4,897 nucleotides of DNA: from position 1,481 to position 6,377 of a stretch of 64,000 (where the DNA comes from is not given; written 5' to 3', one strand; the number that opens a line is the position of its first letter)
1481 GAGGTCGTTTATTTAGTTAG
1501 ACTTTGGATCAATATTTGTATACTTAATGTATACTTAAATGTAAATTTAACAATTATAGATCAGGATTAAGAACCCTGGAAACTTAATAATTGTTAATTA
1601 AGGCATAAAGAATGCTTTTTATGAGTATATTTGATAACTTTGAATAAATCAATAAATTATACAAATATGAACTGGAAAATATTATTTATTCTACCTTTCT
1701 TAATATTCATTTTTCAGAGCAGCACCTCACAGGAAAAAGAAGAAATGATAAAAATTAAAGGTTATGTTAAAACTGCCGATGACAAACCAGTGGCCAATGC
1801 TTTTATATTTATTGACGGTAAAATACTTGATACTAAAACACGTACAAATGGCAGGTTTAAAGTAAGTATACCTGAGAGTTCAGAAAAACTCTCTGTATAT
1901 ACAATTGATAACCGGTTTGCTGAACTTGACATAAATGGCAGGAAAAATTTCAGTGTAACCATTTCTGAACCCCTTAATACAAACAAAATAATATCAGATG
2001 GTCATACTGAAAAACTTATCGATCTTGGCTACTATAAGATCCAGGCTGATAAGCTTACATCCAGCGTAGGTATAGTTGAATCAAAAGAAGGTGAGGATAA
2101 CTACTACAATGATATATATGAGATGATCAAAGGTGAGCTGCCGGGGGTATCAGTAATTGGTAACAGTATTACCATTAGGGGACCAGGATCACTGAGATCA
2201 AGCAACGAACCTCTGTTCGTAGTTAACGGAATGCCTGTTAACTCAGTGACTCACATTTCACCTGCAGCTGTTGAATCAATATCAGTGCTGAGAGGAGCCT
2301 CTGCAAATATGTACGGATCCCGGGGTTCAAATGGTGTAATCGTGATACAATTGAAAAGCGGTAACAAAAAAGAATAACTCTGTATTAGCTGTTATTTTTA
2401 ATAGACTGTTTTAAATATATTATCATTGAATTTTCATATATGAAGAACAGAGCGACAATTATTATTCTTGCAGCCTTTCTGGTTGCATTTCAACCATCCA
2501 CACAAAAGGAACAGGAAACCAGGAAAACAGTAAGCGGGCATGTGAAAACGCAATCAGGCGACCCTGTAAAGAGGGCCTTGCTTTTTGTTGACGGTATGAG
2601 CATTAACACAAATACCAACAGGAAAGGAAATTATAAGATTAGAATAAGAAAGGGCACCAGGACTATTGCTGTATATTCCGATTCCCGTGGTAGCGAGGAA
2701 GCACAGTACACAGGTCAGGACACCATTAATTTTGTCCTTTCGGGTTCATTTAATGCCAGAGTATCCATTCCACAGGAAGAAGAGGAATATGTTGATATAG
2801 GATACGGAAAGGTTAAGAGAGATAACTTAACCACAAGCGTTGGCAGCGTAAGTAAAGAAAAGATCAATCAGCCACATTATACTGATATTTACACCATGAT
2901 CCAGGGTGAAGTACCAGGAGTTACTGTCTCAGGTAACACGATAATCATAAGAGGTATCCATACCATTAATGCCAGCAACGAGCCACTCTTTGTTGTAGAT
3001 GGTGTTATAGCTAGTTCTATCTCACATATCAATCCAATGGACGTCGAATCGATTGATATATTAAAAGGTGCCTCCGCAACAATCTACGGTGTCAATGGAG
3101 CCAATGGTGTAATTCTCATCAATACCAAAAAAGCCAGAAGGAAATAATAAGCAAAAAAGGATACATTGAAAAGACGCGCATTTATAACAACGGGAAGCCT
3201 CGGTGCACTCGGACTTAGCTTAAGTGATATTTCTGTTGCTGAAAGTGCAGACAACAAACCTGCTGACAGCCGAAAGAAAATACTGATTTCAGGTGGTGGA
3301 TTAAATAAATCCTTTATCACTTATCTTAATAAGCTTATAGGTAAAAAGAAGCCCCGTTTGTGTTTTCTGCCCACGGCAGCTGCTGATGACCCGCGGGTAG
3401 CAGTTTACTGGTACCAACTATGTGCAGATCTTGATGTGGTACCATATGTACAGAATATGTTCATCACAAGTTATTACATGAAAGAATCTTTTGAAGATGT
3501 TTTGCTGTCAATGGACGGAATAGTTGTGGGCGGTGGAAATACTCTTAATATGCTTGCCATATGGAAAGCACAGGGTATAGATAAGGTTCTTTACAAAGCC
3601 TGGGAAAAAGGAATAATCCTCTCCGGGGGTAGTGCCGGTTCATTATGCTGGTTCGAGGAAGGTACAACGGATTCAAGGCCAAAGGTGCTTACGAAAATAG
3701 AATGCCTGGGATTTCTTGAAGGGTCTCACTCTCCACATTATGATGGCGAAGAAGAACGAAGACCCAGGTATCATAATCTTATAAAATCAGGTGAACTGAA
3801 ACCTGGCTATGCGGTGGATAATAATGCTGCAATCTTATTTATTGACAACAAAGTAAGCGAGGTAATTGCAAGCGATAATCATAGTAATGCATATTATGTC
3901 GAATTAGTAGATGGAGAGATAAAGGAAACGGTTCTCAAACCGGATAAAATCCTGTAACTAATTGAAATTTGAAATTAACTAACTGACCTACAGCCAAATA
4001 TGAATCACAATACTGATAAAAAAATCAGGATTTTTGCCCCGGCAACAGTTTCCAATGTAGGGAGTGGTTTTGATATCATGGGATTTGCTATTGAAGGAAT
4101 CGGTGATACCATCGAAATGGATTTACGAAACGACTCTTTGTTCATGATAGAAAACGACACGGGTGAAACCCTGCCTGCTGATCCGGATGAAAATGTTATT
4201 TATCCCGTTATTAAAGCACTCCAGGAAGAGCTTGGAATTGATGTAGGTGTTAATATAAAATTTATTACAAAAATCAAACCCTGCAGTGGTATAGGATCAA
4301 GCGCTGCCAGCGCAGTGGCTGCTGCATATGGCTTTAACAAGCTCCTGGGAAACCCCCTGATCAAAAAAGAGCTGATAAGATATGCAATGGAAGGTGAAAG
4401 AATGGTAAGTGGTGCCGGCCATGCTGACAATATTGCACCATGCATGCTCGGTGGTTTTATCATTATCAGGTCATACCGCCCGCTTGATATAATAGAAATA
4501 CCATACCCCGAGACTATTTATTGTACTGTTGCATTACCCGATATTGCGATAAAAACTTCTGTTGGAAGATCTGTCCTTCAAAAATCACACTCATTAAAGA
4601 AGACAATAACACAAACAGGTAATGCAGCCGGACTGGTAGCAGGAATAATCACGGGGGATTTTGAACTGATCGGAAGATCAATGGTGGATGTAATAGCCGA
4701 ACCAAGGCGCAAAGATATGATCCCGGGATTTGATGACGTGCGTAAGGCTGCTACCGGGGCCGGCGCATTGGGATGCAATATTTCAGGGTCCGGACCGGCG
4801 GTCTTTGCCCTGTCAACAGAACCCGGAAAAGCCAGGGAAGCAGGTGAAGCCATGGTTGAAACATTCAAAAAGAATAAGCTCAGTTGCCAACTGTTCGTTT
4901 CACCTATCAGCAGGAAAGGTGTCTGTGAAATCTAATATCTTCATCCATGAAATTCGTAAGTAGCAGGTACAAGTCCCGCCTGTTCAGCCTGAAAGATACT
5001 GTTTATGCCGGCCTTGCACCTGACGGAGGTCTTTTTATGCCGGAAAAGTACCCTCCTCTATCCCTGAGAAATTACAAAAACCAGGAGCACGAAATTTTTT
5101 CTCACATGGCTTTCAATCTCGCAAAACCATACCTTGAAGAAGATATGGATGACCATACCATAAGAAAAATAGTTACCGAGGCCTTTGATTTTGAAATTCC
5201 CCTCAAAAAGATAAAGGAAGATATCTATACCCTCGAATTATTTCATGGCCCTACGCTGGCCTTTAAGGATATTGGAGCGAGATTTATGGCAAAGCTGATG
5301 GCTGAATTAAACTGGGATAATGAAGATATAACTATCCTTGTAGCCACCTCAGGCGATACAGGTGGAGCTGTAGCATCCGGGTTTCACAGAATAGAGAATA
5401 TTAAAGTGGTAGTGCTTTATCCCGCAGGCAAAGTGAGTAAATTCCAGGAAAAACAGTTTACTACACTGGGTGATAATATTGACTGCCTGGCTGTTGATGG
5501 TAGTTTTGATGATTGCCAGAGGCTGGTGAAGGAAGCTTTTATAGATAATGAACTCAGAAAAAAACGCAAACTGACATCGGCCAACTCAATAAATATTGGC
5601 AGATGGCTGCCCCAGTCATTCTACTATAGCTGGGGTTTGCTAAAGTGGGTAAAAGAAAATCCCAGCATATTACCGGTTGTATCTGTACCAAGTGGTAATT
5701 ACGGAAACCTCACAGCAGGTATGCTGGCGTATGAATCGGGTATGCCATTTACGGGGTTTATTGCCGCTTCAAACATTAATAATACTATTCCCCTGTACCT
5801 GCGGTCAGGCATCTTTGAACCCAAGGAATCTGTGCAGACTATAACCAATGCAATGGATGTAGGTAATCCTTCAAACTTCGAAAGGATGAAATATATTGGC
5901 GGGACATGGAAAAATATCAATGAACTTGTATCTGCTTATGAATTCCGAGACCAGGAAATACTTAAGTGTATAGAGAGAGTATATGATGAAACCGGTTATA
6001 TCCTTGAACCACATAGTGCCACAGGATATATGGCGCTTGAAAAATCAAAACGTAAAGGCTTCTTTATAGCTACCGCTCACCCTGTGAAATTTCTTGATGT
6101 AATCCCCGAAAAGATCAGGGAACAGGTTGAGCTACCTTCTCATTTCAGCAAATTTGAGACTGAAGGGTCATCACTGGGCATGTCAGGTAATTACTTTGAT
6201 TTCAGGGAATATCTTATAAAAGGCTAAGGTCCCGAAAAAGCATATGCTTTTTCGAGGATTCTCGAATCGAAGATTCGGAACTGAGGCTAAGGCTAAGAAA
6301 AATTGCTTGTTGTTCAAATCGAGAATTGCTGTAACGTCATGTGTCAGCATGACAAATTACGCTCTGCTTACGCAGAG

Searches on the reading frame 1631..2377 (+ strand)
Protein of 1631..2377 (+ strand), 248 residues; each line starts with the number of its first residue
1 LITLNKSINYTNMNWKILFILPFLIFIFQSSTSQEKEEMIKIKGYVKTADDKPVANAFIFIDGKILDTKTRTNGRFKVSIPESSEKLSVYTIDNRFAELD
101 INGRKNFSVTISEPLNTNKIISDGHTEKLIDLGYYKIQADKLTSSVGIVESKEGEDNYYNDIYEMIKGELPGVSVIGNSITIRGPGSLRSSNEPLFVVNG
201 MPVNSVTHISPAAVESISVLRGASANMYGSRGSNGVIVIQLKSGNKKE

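Call 79: search_protein_families(library=pfam, proteins=[window:1631-2377:+], max_evalue=0.00001)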
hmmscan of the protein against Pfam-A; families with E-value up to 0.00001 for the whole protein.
window:1631-2377:+ (248 aa): 1 family
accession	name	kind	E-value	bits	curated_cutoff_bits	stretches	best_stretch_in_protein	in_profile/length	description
PF07715.20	Plug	-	1.2e-14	55.2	23.9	1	141-236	4-107/107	TonB-dependent Receptor Plug Domain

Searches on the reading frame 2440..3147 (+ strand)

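Call 79: search_protein_families(library=pfam, proteins=[window:2440-3147:+], max_evalue=0.00001)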
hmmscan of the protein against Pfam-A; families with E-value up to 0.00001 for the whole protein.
window:2440-3147:+ (235 aa): 3 families
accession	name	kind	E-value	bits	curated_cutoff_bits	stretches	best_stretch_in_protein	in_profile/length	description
PF07715.20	Plug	-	7.4e-18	65.5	23.9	1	129-224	4-107/107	TonB-dependent Receptor Plug Domain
PF13620.12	CarboxypepD_reg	-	4.7e-07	30.5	32.3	1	30-89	1-65/82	Carboxypeptidase regulatory-like domain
PF13715.12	CarbopepD_reg_2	-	8.8e-07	29.3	32.2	1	31-80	1-52/88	CarboxypepD_reg-like domain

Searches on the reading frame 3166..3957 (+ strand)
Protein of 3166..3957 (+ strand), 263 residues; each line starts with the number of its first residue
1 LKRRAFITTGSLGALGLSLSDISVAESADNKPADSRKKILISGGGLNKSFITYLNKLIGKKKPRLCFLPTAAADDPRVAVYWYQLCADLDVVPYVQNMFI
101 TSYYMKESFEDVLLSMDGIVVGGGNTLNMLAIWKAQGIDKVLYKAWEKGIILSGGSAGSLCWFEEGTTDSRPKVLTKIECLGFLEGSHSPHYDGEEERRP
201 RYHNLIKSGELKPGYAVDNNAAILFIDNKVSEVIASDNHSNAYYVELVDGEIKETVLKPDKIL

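Call 79: search_protein_families(library=pfam, proteins=[window:3166-3957:+], max_evalue=0.00001)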
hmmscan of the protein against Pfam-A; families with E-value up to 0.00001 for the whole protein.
window:3166-3957:+ (263 aa): 1 family
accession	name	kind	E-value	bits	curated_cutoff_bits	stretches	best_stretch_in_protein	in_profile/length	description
PF03575.23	Peptidase_S51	-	2.5e-41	142.1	23.9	1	40-232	3-205/206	Peptidase family S51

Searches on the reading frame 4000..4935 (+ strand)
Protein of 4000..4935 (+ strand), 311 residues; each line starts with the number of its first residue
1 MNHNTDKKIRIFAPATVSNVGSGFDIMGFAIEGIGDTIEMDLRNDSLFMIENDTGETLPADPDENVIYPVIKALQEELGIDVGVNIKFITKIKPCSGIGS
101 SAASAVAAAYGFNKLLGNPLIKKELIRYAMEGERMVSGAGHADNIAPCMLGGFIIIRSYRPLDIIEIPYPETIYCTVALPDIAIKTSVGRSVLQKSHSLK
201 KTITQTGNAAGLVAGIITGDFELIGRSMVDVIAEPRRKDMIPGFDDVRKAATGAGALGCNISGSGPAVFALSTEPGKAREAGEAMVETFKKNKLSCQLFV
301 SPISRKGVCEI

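Call 79: search_protein_families(library=pfam, proteins=[window:4000-4935:+], max_evalue=0.00001)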
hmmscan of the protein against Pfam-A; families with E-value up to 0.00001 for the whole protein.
window:4000-4935:+ (311 aa): 2 families
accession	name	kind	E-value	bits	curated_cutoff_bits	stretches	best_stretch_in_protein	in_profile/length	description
PF00288.32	GHMP_kinases_N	-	5.7e-19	68.6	22.3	1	65-152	1-87/87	GHMP kinases N terminal domain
PF08544.19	GHMP_kinases_C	-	8.4e-13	49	21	1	213-290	2-84/85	GHMP kinases C terminal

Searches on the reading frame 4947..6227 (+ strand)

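Call 79: search_protein_families(library=pfam, proteins=[window:4947-6227:+], max_evalue=0.00001)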
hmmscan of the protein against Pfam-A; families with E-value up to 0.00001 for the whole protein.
window:4947-6227:+ (426 aa): 2 families
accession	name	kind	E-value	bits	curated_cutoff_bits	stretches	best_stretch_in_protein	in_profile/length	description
PF00291.31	PALP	-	2.2e-22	80.2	35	1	88-369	19-279/295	Pyridoxal-phosphate dependent enzyme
PF14821.11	Thr_synth_N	-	1.6e-16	60.6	25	1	2-80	1-79/79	Threonine synthase N terminus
